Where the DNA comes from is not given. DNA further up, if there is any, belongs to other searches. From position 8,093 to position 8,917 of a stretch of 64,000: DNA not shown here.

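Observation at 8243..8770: Island gene 2 encodes a probable stand-alone GIY-YIG-fold nuclease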

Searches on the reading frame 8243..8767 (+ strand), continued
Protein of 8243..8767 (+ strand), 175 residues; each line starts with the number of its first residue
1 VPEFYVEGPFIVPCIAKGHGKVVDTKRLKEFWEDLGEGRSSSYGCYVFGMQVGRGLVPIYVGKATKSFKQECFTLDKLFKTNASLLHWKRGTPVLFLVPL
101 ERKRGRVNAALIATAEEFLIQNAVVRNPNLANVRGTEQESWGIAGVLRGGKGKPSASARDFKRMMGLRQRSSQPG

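Call 41: fold_search(model_id=the predicted structure, library=viral)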
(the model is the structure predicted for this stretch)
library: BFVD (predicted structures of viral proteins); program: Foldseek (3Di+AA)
matches with E <= 10: 484; with E <= 0.001: 0
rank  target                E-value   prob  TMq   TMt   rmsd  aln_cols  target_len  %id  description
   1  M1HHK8                6.7e-03  0.98  0.40  0.37   5.4       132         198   18  (no name in the UniProt tables at hand)
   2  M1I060                1.7e-02  0.96  0.41  0.32   5.1       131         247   18  (no name in the UniProt tables at hand)
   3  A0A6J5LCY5            6.3e-02  0.63  0.33  0.29  16.9       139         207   16  GIY-YIG_COG3680 domain containing protein [uncultured Caudovirales phage]
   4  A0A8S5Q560            6.3e-02  0.25  0.24  0.24  18.1       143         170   15  Gamma-delta Resolvase/DNA Complex, site-specific, recombination, flat interface.4A [Siphoviridae sp. ctQqU1]
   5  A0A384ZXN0            1.2e-01  0.08  0.16  0.19  12.7       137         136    9  Uncharacterized protein [Dickeya phage vB_DsoM_JA29]
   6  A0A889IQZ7            1.3e-01  0.35  0.34  0.35  12.9       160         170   16  GIY-YIG domain-containing protein [Pseudomonas phage Itty13]
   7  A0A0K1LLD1            1.5e-01  0.57  0.28  0.29   5.0        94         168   18  Endonuclease [Rhodobacter phage RcTitan]
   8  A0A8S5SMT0            1.6e-01  0.72  0.37  0.52   5.3       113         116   18  Intron associated endonuclease [Siphoviridae sp. ct7Qv4]
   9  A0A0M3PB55            2.4e-01  0.12  0.25  0.26  11.1       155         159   12  HT motif protein [Turkeypox virus]
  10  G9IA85                2.4e-01  0.08  0.21  0.19  15.7       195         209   12  (no name in the UniProt tables at hand)
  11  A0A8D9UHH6            3.0e-01  0.21  0.27  0.21  14.9       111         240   16  Intron associated endonuclease [Bacteriophage sp.]
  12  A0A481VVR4            3.0e-01  0.16  0.24  0.30   7.2       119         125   15  (no name in the UniProt tables at hand)
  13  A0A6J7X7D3            3.2e-01  0.25  0.30  0.30  14.7       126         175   18  Homing endonuclease [uncultured Caudovirales phage]
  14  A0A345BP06            3.2e-01  0.21  0.25  0.20   6.7       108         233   22  Catalytic GIY-YIG endonuclease domain protein [crAssphage sp. isolate ctcc615]
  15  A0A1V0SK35            3.2e-01  0.04  0.13  0.09  15.1       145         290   10  Uncharacterized protein [Klosneuvirus KNV1]
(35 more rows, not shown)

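Call 45: find_encoding_contigs(protein=P0098, flank=7000, max_places=2)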
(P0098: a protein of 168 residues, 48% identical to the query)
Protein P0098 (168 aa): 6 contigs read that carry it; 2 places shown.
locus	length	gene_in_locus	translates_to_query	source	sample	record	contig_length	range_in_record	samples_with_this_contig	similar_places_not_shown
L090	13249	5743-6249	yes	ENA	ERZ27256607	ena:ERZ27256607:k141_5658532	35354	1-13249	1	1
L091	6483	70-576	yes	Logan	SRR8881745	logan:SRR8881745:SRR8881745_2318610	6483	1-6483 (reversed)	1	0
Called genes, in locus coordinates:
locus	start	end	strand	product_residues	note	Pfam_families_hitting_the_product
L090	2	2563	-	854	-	PF05860:TPS, PF12951:PATR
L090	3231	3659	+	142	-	-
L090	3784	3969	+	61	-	-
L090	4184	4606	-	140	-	PF22091:DUF6941 (weak)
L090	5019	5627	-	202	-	-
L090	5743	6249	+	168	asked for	-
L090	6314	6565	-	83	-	-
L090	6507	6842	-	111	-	-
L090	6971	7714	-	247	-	-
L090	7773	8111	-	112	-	PF00436:SSB (weak)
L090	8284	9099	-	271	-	PF13730:HTH_36 (weak)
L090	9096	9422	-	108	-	-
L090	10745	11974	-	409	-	PF13356:Arm-DNA-bind_3, PF22022:Phage_int_M, PF00589:Phage_integrase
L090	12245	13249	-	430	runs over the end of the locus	PF02403:Seryl_tRNA_N, PF00587:tRNA-synt_2b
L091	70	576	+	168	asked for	-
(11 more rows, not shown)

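Call 46: find_encoding_contigs(protein=P0035, flank=7000, max_places=2)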
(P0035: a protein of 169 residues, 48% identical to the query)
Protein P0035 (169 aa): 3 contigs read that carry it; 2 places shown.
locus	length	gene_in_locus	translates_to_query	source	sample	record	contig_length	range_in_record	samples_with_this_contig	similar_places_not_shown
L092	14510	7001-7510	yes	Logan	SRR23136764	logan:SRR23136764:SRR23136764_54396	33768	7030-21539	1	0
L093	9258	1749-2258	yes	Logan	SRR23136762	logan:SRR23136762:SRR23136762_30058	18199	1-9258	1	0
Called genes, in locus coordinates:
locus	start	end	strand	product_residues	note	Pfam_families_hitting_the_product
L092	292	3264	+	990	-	PF24407:HTH_upst_double_PIN, PF20698:PIN-TPR-GreABC (weak)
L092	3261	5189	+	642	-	PF24388:Permuted_GreAB-C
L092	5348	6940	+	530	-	PF00149:Metallophos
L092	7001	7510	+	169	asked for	-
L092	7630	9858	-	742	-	PF19313:DUF5916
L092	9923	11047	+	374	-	PF04406:TP6A_N, PF20768:Topo_VI_alpha, PF21180:TOP6A-Spo11_Toprim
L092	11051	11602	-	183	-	PF02622:DUF179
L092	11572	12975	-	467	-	PF00474:SSF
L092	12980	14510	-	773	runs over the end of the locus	PF07715:Plug, PF00593:TonB_dep_Rec_b-barrel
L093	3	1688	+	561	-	?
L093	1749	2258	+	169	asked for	-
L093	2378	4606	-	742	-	PF19313:DUF5916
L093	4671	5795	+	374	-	PF04406:TP6A_N, PF20768:Topo_VI_alpha, PF21180:TOP6A-Spo11_Toprim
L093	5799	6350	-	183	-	PF02622:DUF179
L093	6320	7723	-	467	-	PF00474:SSF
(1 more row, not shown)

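Call 47: find_encoding_contigs(protein=P0010, flank=7000, max_places=3)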
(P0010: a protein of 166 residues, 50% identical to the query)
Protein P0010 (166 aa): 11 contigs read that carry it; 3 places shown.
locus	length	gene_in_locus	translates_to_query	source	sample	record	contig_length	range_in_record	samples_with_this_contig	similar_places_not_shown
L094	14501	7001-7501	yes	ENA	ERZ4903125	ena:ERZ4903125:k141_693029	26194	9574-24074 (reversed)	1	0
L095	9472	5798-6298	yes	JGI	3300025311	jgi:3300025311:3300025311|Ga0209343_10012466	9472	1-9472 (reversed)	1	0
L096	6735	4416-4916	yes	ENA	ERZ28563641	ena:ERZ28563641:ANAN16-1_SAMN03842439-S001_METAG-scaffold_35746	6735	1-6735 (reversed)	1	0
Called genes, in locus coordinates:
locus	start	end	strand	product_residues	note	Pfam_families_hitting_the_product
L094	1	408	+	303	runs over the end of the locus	PF18742:DpnII-MboI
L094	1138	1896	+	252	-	PF24698:DUF7662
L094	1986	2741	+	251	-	-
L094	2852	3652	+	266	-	-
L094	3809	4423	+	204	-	-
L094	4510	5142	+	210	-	-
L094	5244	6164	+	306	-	PF00135:COesterase, PF20434:BD-FAE, PF00561:Abhydrolase_1 (faint), PF07859:Abhydrolase_3, PF12697:Abhydrolase_6 (weak), PF01738:DLH (faint), PF00326:Peptidase_S9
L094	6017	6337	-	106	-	-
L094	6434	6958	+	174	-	-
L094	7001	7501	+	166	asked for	-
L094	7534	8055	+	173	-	-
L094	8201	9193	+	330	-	PF02633:Creatininase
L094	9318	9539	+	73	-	PF01954:AF2212-like (weak)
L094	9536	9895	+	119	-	PF02452:PemK_toxin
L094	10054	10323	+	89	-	PF13711:DUF4160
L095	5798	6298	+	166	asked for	-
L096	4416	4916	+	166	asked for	-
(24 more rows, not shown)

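Call 48: list_cluster_members(proteins=[P0004, P0022, P0034, P0040, P0054, P0060, P0094, P0096, P0114, window:8243-8767:+])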
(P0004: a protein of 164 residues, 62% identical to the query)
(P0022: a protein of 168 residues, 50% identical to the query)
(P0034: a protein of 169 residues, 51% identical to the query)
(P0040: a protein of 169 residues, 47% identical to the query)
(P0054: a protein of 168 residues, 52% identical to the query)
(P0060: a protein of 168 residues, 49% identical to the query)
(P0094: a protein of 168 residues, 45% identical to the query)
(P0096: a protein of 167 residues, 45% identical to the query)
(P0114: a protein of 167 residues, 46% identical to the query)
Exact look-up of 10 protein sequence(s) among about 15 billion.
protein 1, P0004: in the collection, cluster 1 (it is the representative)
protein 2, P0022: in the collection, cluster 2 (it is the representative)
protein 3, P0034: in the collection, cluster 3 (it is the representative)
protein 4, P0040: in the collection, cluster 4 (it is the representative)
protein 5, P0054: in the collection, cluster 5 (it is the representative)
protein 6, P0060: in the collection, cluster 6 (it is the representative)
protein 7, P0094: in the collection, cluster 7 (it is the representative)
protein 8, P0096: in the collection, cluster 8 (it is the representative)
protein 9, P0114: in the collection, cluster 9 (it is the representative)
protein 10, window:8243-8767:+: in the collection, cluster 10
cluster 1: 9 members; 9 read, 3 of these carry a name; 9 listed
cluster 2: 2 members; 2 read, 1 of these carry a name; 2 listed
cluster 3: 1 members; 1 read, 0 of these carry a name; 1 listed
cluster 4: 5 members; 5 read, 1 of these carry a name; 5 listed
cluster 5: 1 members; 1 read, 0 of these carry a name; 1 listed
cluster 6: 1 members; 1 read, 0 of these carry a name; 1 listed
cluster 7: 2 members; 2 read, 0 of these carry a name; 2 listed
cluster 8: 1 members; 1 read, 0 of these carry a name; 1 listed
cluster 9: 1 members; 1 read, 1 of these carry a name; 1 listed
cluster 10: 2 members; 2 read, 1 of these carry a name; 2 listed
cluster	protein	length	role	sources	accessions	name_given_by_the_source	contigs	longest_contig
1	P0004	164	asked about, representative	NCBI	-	-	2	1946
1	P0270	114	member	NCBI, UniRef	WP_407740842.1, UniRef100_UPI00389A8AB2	hypothetical protein [Hyalangium sp.] | hypothetical protein n=1 Tax=Hyalangium sp. TaxID=2028555 RepID=UPI00389A8AB2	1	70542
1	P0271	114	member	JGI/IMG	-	hypothetical protein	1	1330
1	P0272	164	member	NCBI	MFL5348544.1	MAG: hypothetical protein ACJ8AT_27425 [Hyalangium sp.]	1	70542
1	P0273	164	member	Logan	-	-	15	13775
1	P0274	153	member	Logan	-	-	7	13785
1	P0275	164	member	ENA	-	-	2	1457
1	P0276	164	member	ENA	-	-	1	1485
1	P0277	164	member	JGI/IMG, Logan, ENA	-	-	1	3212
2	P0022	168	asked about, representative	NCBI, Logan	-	-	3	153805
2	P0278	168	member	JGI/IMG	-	hypothetical protein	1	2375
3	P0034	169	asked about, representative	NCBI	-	-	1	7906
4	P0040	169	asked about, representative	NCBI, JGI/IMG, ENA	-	-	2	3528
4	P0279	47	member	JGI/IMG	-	hypothetical protein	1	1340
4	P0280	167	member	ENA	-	-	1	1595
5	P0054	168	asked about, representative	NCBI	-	-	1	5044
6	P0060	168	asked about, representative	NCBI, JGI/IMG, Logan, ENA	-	-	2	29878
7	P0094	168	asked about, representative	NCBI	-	-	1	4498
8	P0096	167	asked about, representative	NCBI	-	-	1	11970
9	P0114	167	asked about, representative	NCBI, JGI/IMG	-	hypothetical protein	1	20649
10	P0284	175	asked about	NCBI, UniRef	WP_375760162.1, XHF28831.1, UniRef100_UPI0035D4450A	hypothetical protein [Corallococcus exercitus] | hypothetical protein n=1 Tax=Corallococcus exercitus TaxID=2316736 RepID=UPI0035D4450A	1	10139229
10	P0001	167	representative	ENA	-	-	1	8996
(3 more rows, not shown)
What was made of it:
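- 8243..8770 (+): Complete gene (GTG start, 175 aa plus stop). NCBI has it as WP_375760162.1, 'hypothetical protein', Corallococcus exercitus. Exact-sequence look-up (call 48).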

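Call 56: find_encoding_contigs(protein=P0060, flank=7000, max_places=2)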
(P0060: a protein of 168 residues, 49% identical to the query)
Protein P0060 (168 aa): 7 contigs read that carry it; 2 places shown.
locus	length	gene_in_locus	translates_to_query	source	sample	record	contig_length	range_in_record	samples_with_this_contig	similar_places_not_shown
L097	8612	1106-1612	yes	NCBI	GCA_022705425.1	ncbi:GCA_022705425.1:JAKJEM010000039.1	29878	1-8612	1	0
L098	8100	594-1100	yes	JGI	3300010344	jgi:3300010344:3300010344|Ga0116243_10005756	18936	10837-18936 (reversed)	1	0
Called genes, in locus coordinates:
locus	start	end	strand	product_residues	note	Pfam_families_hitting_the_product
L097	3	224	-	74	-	?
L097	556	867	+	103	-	PF06803:DUF1232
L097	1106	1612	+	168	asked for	-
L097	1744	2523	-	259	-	-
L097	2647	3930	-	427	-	PF09861:Lar_N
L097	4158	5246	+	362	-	PF01408:GFO_IDH_MocA, PF02894:GFO_IDH_MocA_C, PF22725:GFO_IDH_MocA_C3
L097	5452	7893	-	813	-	PF13567:DUF4131, PF03772:Competence, PF00753:Lactamase_B, PF12706:Lactamase_B_2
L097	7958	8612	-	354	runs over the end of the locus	PF01656:CbiA (weak), PF13500:AAA_26, PF07085:DRTGG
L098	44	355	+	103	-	PF06803:DUF1232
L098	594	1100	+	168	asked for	-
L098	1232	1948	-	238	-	-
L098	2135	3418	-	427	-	PF09861:Lar_N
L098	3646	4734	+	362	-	PF01408:GFO_IDH_MocA, PF02894:GFO_IDH_MocA_C, PF22725:GFO_IDH_MocA_C3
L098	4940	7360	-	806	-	PF13567:DUF4131, PF03772:Competence, PF00753:Lactamase_B, PF12706:Lactamase_B_2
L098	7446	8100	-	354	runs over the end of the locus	PF01656:CbiA (weak), PF13500:AAA_26, PF07085:DRTGG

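Call 57: find_encoding_contigs(protein=P0114, flank=7000, max_places=2)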
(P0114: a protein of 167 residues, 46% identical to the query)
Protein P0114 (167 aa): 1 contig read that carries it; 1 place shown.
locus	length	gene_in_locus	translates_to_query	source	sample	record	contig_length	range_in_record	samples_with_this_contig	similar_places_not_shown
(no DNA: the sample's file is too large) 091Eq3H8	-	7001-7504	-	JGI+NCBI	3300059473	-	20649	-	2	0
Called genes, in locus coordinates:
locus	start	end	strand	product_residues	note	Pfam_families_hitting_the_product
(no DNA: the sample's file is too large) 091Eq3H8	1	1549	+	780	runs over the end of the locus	PF04313:HSDR_N (faint), PF13588:HSDR_N_2 (weak), PF00270:DEAD, PF04851:ResIII, PF18766:SWI2_SNF2, PF08463:EcoEI_R_C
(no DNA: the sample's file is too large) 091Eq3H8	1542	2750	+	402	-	PF04471:Mrr_cat, PF22722:NA-iREase1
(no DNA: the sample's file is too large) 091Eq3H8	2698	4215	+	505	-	PF12161:HsdM_N, PF02384:N6_Mtase, PF01170:UPF0020 (weak), PF07669:Eco57I (weak)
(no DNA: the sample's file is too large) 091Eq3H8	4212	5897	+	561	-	PF01420:Methylase_S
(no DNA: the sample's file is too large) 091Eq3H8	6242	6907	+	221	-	-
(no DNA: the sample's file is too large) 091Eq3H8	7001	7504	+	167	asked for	-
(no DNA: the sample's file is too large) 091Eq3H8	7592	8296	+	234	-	PF09509:Hypoth_Ymh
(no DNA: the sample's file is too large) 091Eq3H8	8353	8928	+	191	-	-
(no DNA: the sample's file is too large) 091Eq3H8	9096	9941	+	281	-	PF02146:SIR2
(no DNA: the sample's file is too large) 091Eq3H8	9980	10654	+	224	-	-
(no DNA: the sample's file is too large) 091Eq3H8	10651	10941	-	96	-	-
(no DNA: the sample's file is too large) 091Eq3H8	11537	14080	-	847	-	PF08707:PriCT_2, PF13362:Toprim_3 (weak), PF13148:DUF3987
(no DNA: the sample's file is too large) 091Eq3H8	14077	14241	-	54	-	-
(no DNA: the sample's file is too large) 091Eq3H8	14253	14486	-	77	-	PF05930:Phage_AlpA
